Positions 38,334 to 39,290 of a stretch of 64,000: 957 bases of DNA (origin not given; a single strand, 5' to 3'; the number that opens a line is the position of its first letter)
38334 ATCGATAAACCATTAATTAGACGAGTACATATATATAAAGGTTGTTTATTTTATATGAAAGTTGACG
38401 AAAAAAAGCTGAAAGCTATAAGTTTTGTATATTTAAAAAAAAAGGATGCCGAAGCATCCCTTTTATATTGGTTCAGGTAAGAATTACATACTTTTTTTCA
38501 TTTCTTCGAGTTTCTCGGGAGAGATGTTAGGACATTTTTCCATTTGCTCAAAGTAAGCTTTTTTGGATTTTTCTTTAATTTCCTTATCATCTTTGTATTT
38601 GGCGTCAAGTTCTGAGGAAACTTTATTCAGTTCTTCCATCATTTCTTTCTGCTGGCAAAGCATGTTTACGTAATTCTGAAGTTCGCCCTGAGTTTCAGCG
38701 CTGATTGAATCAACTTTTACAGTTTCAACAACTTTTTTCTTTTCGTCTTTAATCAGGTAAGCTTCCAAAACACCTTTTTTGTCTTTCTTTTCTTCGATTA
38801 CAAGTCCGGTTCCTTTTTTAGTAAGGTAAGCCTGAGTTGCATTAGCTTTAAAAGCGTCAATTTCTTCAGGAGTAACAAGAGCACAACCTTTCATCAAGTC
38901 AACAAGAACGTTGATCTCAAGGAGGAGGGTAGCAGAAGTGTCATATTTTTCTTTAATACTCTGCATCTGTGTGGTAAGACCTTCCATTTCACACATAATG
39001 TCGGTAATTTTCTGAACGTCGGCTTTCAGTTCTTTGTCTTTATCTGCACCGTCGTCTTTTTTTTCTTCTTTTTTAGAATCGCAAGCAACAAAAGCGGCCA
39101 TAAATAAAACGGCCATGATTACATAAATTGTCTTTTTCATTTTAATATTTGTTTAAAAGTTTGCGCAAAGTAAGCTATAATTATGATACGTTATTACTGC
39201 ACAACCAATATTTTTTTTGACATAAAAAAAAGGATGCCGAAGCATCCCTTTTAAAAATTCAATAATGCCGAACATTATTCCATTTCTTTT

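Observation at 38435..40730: Three tandem paralogous lipoprotein genes with an internal two-module Cys architecture and mosaic conservation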

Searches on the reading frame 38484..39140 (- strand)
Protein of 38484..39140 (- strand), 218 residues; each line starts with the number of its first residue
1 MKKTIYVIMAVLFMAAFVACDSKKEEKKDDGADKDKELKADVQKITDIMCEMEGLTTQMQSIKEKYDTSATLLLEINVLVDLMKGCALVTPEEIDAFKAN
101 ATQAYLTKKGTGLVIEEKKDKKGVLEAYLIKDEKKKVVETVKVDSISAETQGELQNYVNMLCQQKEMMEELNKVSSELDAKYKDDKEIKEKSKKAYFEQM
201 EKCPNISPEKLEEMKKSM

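Call 5: search_protein_families(library=pfam, proteins=[window:38484-39140:-], max_evalue=1)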
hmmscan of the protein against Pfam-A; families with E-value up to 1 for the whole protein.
window:38484-39140:- (218 aa): 6 families
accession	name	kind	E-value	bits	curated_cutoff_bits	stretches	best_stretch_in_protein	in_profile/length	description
PF14147.11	Spore_YhaL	-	0.0055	16.8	27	1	5-35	5-35/52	Sporulation protein YhaL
PF02950.22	Conotoxin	-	0.036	15.5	25.1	1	1-51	1-51/75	Conotoxin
PF14466.11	PLCC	-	0.044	13.8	24.2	0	139-200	83-143/153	PLAT/LH2 and C2-like Ca2+-binding lipoprotein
PF05020.20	zf-NPL4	-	0.05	14.1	25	1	139-205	2-70/145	NPL4 family, putative zinc binding region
PF10802.14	DUF2540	-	0.19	12.3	25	0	186-216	6-36/75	Protein of unknown function (DUF2540)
PF10158.14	LOH1CR12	-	0.77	10.3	24.7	0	42-94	55-107/131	Tumour suppressor protein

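Call 6: find_homologous_proteins(query=window:38484-39140:-, max_evalue=0.001)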
Query window:38484-39140:- (218 aa): 2 proteins with E <= 0.001 among 3392 candidates.
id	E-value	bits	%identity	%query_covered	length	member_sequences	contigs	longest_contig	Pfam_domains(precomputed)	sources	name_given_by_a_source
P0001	3.7e-128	443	100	100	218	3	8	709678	-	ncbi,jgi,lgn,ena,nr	ncbi:MAG: hypothetical protein A2W91_02455 [Bacteroidetes bacterium GWF2_38_335]|nr:MAG: hypothetica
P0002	2.4e-59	219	55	92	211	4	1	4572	-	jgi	-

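Call 7: search_protein_families(library=ncbifam, proteins=[window:38484-39140:-], max_evalue=1)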
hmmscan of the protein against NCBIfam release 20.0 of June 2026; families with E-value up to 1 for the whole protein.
window:38484-39140:- (218 aa): 5 families
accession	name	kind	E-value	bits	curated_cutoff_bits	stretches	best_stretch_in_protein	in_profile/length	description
NF050142.1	PG1828_fam_lipo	equivalog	0.0013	19.4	50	1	1-30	1-28/59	PG1828 family lipoprotein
TIGR04454.1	Lepto_4Cys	hypoth_equivalog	0.0082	16.6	35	1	1-29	1-29/92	TIGR04454 family lipoprotein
NF053689.1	BamJ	equivalog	0.07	13.4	100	1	1-36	1-40/184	BamJ family beta-barrel-assembly machinery protein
NF008067.1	PRK10802.1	equivalog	0.076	12.9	261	1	3-64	5-65/171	peptidoglycan-associated lipoprotein Pal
NF033917.0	antiphage_ZorA_4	subfamily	0.31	9.9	500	1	147-215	202-269/413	anti-phage ZorAB system protein ZorA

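Call 8: search_solved_structures(query=A1, max_evalue=10)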
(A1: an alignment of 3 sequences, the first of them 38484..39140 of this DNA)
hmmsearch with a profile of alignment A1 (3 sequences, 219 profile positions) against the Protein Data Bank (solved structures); distinct sequences matched with E-value up to 10: 52.
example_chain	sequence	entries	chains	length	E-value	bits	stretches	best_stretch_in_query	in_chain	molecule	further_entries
2ypf_A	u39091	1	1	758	1.4e-08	38.2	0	36-98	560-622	AVRBS3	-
9jo8_A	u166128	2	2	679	6.3e-08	36.1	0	36-101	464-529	TALE repeat protein targeting mitochondiral ND1-L gene. | TALE repeat protein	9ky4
9lcz_A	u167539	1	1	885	7e-08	35.9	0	36-99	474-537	Inactivate TOD6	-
9lcx_A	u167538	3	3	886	7.1e-08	35.9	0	36-99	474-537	Inactivate TOD6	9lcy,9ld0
9ld1_A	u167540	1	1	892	7.9e-08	35.7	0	36-99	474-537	inactivate TOD4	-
4osl_A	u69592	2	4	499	4.3e-06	30.1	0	36-98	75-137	Hax3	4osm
3v6p_A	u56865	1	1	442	4.5e-06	30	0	36-98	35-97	dHax3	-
4osj_A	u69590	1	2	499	7.2e-06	29.3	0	36-97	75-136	Hax3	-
4oss_A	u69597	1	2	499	8.2e-06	29.1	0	36-98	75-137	Hax3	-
4osw_A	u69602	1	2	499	8.3e-06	29.1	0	36-98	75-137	Hax3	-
4osr_A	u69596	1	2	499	8.9e-06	29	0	36-98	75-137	Hax3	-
4oto_A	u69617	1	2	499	9e-06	29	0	36-98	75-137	Hax3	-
4ot0_A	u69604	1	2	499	9.8e-06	28.9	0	36-98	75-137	Hax3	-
4gjr_A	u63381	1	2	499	1e-05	28.9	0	36-98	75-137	Hax3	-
3v6t_A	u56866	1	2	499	1e-05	28.9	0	36-98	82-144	dHax3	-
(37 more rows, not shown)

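Call 10: search_solved_structures(query=window:38484-39140:-, max_evalue=10, show_alignments=2)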
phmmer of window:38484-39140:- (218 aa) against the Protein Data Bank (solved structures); distinct sequences matched with E-value up to 10: 31.
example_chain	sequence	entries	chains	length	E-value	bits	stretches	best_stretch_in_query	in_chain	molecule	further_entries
2ypf_A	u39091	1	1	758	5.2e-12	49.4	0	33-100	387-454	AVRBS3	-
3v6p_A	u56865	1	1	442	1e-10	45.2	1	34-101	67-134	dHax3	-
4ot0_A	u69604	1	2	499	2.5e-10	43.9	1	34-101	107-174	Hax3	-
4osw_A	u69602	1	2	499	2.8e-10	43.8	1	34-101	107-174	Hax3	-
4gjr_A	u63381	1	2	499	3e-10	43.7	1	34-101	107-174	Hax3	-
3v6t_A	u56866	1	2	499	3e-10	43.7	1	34-101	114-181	dHax3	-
4osl_A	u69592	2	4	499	3e-10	43.7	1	34-101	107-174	Hax3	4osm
4osj_A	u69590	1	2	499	3e-10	43.6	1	34-101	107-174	Hax3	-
4oss_A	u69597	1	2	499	3.2e-10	43.5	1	34-101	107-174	Hax3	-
4osr_A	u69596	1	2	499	3.3e-10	43.5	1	34-101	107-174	Hax3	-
4oto_A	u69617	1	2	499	3.3e-10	43.5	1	34-101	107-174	Hax3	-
4osq_A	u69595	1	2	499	3.7e-10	43.4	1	34-101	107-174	Hax3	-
4osz_A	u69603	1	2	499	3.7e-10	43.4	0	34-101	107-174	Hax3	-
4osv_A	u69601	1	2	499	3.7e-10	43.3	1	34-101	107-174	Hax3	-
4gg4_A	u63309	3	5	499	3.8e-10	43.3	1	34-101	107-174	Hax3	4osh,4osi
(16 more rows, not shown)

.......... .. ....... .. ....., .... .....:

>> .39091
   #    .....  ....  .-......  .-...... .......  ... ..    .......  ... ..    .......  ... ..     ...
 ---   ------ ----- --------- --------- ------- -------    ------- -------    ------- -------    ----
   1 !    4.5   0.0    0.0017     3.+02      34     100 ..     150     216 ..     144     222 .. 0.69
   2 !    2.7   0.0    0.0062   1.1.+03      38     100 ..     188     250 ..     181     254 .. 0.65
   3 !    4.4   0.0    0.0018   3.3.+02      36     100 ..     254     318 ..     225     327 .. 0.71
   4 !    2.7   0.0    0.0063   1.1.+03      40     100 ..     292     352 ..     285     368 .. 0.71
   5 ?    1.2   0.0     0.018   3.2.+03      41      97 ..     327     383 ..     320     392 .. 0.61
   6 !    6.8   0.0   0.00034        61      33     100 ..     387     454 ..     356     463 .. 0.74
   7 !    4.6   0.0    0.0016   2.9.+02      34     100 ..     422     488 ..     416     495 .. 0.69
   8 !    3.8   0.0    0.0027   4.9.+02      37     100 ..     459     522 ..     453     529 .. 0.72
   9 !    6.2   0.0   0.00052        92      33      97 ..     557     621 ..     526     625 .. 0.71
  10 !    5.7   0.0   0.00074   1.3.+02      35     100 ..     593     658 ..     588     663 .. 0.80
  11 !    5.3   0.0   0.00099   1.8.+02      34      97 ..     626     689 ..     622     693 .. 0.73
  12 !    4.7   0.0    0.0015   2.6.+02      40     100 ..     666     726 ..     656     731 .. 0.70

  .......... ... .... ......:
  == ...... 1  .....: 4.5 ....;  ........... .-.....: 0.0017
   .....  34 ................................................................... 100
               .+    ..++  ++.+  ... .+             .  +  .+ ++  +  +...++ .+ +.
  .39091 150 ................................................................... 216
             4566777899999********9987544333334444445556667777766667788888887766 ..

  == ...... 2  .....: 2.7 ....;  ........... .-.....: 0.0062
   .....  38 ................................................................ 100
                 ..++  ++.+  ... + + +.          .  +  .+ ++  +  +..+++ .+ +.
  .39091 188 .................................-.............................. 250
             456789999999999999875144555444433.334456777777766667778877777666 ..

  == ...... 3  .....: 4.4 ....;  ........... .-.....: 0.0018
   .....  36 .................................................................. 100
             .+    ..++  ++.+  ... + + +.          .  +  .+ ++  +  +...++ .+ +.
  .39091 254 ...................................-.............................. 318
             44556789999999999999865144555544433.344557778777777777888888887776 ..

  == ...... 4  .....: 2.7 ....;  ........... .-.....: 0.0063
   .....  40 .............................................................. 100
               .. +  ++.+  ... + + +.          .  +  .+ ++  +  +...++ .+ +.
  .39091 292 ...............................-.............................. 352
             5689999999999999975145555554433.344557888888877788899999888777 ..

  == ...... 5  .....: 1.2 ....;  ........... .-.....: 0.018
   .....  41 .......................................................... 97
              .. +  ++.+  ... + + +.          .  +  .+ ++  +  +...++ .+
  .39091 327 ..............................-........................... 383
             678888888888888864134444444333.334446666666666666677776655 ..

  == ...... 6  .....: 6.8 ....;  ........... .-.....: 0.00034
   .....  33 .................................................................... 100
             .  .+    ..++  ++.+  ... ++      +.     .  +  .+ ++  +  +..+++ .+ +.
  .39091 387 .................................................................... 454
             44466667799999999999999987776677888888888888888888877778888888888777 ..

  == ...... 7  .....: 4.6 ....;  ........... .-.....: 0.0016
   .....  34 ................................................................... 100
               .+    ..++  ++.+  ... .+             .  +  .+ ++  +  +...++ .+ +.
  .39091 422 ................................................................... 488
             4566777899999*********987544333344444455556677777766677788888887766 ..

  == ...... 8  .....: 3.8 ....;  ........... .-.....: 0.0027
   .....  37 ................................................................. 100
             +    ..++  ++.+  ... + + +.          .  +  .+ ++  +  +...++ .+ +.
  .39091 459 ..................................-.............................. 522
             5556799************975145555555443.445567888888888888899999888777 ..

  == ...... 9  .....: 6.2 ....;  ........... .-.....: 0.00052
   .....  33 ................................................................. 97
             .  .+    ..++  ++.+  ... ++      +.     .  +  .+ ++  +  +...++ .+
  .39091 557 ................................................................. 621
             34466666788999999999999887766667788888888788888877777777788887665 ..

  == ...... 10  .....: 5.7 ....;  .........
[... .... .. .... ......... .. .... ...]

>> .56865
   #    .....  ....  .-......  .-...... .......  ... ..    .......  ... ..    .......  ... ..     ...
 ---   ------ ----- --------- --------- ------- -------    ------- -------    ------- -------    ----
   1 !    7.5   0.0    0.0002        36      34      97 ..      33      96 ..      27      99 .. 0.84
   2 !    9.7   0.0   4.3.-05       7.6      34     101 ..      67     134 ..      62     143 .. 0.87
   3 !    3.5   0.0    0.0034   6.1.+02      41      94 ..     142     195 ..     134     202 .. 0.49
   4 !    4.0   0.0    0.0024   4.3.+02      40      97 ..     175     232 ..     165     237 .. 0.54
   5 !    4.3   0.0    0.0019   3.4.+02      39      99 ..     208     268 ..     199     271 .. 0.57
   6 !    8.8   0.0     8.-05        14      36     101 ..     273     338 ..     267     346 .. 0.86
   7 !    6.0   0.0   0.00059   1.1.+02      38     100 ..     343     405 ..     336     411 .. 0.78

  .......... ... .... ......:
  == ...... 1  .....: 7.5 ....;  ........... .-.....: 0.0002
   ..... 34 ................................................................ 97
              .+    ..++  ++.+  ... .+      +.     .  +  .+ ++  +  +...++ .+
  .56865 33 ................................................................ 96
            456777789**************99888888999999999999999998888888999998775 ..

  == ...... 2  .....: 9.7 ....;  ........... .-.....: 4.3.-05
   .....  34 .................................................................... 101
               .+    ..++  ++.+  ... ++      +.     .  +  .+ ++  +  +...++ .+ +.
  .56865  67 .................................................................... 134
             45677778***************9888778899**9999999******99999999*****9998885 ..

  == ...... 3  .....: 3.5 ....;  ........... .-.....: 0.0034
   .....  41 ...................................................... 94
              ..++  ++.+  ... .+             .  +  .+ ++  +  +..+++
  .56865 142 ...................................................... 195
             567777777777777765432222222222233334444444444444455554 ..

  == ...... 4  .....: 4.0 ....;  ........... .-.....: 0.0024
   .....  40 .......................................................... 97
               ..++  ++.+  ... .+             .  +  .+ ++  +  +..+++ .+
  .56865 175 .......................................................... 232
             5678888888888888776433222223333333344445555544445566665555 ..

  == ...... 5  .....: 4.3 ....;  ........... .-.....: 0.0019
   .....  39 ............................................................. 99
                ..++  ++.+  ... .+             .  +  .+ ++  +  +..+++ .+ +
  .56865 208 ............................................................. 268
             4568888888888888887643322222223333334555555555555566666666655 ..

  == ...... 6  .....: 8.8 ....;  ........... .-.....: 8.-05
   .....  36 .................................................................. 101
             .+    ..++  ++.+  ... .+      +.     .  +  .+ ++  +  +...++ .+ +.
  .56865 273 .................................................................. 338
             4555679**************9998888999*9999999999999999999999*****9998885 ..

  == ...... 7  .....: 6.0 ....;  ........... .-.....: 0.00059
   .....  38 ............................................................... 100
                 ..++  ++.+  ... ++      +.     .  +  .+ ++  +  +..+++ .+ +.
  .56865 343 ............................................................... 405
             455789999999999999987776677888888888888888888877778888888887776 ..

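Call 19: search_protein_representatives(alignment_id=A1)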
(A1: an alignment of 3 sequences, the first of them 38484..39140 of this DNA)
Query: 3 sequences, 219 profile positions. Proteins with E-value up to 0.001 (for the whole library): 4; up to 1e-10: 3; up to 1e-30: 2. The best 4 are listed.
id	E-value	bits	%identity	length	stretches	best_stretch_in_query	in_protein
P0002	1.2e-103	362.2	-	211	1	9-219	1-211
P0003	6.0e-40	153.9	-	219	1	1-217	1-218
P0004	2.8e-12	63.4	-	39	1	1-39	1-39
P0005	1.7e-04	37.9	-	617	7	46-101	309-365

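Call 22: find_homologous_proteins(query=A2, max_evalue=0.01)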
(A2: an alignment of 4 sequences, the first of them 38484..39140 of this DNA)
Query A2 (4 sequences) (218 aa, profile of the alignment): 4 proteins with E <= 0.01 among 8000 candidates.
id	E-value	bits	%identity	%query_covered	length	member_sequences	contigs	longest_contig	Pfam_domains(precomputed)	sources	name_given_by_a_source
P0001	9.1e-102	358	100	100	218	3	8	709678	-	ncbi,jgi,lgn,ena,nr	ncbi:MAG: hypothetical protein A2W91_02455 [Bacteroidetes bacterium GWF2_38_335]|nr:MAG: hypothetica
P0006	1.9e-94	334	44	100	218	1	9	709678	-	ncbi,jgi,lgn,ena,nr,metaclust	ncbi:MAG: hypothetical protein A2W91_02465 [Bacteroidetes bacterium GWF2_38_335]|nr:MAG: hypothetica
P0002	2.3e-94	333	55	92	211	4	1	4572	-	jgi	-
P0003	1.4e-93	331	36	100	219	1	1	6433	-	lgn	-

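Call 24: find_encoding_contigs(protein=P0003, flank=10000)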
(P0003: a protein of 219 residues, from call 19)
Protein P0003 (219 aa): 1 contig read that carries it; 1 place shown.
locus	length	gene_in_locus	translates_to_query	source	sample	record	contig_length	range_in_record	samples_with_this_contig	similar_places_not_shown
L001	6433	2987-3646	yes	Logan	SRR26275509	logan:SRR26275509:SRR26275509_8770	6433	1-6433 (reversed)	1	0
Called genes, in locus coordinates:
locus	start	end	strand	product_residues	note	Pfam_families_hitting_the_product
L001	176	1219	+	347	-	PF01636:APH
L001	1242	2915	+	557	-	PF13088:BNR_2 (weak)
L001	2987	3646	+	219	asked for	-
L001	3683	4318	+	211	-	PF01966:HD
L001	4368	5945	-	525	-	PF03951:Gln-synt_N, PF00120:Gln-synt_C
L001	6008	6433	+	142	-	?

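Call 30: search_protein_families(library=pfam, proteins=[L001:1242-2915:+, L001:3683-4318:+, L001:176-1219:+], max_evalue=0.001)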
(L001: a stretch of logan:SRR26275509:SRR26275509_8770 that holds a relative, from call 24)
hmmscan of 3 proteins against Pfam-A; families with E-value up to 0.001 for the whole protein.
L001:1242-2915:+ (557 aa): 1 family
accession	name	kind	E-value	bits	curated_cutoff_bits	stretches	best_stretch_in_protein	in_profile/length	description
PF13088.12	BNR_2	-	3.7e-07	30.2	31.4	1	285-373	2-95/277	BNR repeat-like domain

L001:3683-4318:+ (211 aa): 1 family
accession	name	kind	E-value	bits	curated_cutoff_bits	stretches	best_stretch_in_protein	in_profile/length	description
PF01966.28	HD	-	2.4e-13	50.8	22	1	27-122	4-115/116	HD domain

L001:176-1219:+ (347 aa): 2 families
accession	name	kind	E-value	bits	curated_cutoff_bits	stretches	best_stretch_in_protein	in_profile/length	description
PF01636.29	APH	-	1.5e-10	41.7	23.2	1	23-245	5-211/239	Phosphotransferase enzyme family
PF01633.27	Choline_kinase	-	3.1e-05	23.9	29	1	105-330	77-299/300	Choline/ethanolamine kinase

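Call 32: predict_structure(alignment_id=A2)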
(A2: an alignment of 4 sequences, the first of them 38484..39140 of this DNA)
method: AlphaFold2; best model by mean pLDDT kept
length: 218 residues; sequences in the alignment: 4
mean_pLDDT: 82.8   pTM: 0.73
mean pLDDT of the five models: 82.8, 81.1, 79.7, 78.6, 77.3
residues with pLDDT >= 90: 111; 70-90: 75; 50-70: 3; < 50: 29
segments of 3 or more residues with pLDDT < 50: 1-29
pLDDT, mean of each block of 10 residues (from residue 1): 36 37 42 79 93 94 86 91 95 95 88 90 91 91 85 96 96 91 83 90 89 86
secondary structure, 60 per line:
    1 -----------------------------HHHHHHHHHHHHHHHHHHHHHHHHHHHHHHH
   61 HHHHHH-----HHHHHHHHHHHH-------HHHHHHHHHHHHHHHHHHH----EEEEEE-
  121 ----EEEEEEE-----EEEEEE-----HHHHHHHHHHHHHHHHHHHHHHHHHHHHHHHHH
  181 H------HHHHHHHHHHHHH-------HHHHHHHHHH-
elements in order: H30-66 H72-83 H91-109 E114-119 E125-131 E137-142 H148-181 H188-200 H208-217

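Call 36: fold_search(model_id=the predicted structure, library=pdb)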
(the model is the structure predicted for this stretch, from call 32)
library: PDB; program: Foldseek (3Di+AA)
matches with E <= 10: 192; with E <= 0.001: 0
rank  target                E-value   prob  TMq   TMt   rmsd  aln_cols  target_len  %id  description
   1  6ch2_D                3.2e-01  0.28  0.17  0.24  15.0       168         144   10  Crystal structure of the cytoplasmic domain of FlhA and FliT-FliD complex (released 2018-05-16)
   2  3j9t_M                3.3e-01  0.08  0.12  0.12  27.1       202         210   12  Yeast V-ATPase state 1 (released 2015-05-13)
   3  9brq_7                4.3e-01  0.11  0.17  0.17  24.7       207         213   12  Intact V-ATPase State 3 and synaptophysin complex in mouse brain isolated synaptic vesicles (released 2024-06-19)
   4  5d80_g                4.6e-01  0.13  0.19  0.20  22.4       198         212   10  Crystal Structure of Yeast V1-ATPase in the Autoinhibited Form (released 2016-06-08)
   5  3ixr                  5.3e-01  0.16  0.13  0.17  12.2       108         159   19  Crystal Structure of Xylella fastidiosa PrxQ C47S Mutant (released 2010-03-23)
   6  6xbw_H                6.6e-01  0.09  0.17  0.17  23.9       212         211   12  Cryo-EM structure of V-ATPase from bovine brain, state 1 (released 2020-08-19)
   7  6ch2_E                7.3e-01  0.21  0.22  0.29  14.0       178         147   13  Crystal structure of the cytoplasmic domain of FlhA and FliT-FliD complex (released 2018-05-16)
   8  5d80_G                7.3e-01  0.09  0.16  0.16  23.4       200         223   10  Crystal Structure of Yeast V1-ATPase in the Autoinhibited Form (released 2016-06-08)
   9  4ilo_A                8.1e-01  0.63  0.32  0.30  22.7       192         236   16  2.12A resolution structure of CT398 from Chlamydia trachomatis (released 2014-01-01)
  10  9b8p_H                9.5e-01  0.09  0.17  0.19  24.1       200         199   12  Synaptic Vesicle V-ATPase with synaptophysin and SidK, State 3, V1 (released 2024-07-03)
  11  9gbv_B                1.1e+00  0.28  0.24  0.09   8.0       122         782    8  E.coli gyrase holocomplex with chirally wrapped 217 bp DNA fragment (released 2024-08-21)
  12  6xl0_A                1.2e+00  0.08  0.17  0.15  24.2       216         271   11  Caulobacter crescentus FljK filament (released 2020-12-23)
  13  8qqi_B                1.2e+00  0.28  0.24  0.16   7.4       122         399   10  E.coli DNA gyrase in complex with 217 bp substrate DNA and LEI-800 (released 2024-06-19)
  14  6n5u_B                1.3e+00  0.08  0.09  0.12  13.4        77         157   10  Crystal structure of Arabidopsis thaliana ScoI with copper bound (released 2019-07-24)
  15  2r7h_B                1.8e+00  0.18  0.15  0.20  12.6        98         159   11  CRYSTAL STRUCTURE OF A putative acetyltransferase of the GNAT family (DDE_3044) FROM DESULFOVIBRIO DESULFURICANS SUBSP (released 2007-09-25)
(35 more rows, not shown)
